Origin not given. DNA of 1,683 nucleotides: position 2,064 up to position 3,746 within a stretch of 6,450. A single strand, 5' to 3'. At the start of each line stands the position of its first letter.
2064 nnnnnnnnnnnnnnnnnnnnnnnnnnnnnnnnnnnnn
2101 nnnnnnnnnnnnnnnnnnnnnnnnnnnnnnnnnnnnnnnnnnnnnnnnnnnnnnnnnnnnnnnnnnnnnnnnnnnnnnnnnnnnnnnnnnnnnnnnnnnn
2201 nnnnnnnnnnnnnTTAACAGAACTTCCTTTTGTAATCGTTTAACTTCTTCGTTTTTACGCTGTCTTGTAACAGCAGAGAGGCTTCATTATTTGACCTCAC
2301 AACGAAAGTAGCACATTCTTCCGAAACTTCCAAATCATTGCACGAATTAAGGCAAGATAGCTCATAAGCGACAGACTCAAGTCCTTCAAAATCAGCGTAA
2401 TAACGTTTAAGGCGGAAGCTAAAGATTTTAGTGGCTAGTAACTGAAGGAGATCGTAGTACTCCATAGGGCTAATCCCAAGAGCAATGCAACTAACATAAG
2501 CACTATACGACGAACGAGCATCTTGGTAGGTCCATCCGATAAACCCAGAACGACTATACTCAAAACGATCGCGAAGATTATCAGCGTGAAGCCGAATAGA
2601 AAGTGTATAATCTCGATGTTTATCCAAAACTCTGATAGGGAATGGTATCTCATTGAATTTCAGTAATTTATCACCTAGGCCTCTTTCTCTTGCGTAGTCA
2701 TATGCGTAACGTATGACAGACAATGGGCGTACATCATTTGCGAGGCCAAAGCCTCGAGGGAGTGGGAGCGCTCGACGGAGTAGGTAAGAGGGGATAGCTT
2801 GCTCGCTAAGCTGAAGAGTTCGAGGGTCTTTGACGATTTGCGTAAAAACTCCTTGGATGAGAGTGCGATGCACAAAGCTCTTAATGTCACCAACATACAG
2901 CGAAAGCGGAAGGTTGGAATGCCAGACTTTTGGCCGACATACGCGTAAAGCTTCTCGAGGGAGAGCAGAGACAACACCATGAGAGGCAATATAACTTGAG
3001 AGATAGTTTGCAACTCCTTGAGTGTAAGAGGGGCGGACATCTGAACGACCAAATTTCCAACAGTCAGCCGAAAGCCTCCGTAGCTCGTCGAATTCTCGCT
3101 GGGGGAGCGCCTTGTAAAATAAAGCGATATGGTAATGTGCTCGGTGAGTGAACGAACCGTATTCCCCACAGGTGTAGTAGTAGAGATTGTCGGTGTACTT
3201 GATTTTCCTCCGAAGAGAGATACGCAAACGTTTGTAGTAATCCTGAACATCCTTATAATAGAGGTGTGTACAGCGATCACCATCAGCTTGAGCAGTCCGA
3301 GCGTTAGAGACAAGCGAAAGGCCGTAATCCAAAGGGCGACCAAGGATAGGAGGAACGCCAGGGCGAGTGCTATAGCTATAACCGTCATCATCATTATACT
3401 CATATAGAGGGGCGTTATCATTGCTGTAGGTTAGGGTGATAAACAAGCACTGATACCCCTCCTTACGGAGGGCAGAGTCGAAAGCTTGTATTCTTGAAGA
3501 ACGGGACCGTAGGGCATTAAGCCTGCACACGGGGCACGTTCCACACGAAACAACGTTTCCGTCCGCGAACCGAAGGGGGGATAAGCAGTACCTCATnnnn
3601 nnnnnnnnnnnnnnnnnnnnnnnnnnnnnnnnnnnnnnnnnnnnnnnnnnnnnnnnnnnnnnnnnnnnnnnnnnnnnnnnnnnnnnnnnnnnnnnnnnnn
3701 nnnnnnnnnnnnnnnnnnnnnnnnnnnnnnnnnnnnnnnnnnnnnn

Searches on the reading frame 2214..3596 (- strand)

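Call 13: search_protein_families(library=pfam, proteins=[window:2214-3596:-], max_evalue=0.01)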
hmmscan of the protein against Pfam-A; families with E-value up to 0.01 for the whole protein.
window:2214-3596:- (460 aa): 1 family
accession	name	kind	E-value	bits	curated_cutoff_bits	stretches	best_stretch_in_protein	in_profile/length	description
PF23343.2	REP_ORF2-G2P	-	2.1e-13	50.9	27.8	1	112-204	14-96/99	Replication-associated protein ORF2/G2P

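Call 14: search_protein_families(library=phrogs, proteins=[window:2214-3596:-], max_evalue=0.01)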
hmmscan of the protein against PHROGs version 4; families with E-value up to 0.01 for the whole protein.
window:2214-3596:- (460 aa): 3 families
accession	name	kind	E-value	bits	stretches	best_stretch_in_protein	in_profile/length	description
phrog_942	-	DNA, RNA and nucleotide metabolism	1.6e-27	98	1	14-203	87-234/501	replication initiation protein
phrog_29197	-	unknown function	1.4e-10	42.5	1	98-160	111-168/187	-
phrog_3584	-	DNA, RNA and nucleotide metabolism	0.0021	18.5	1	51-203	70-173/265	replication initiation protein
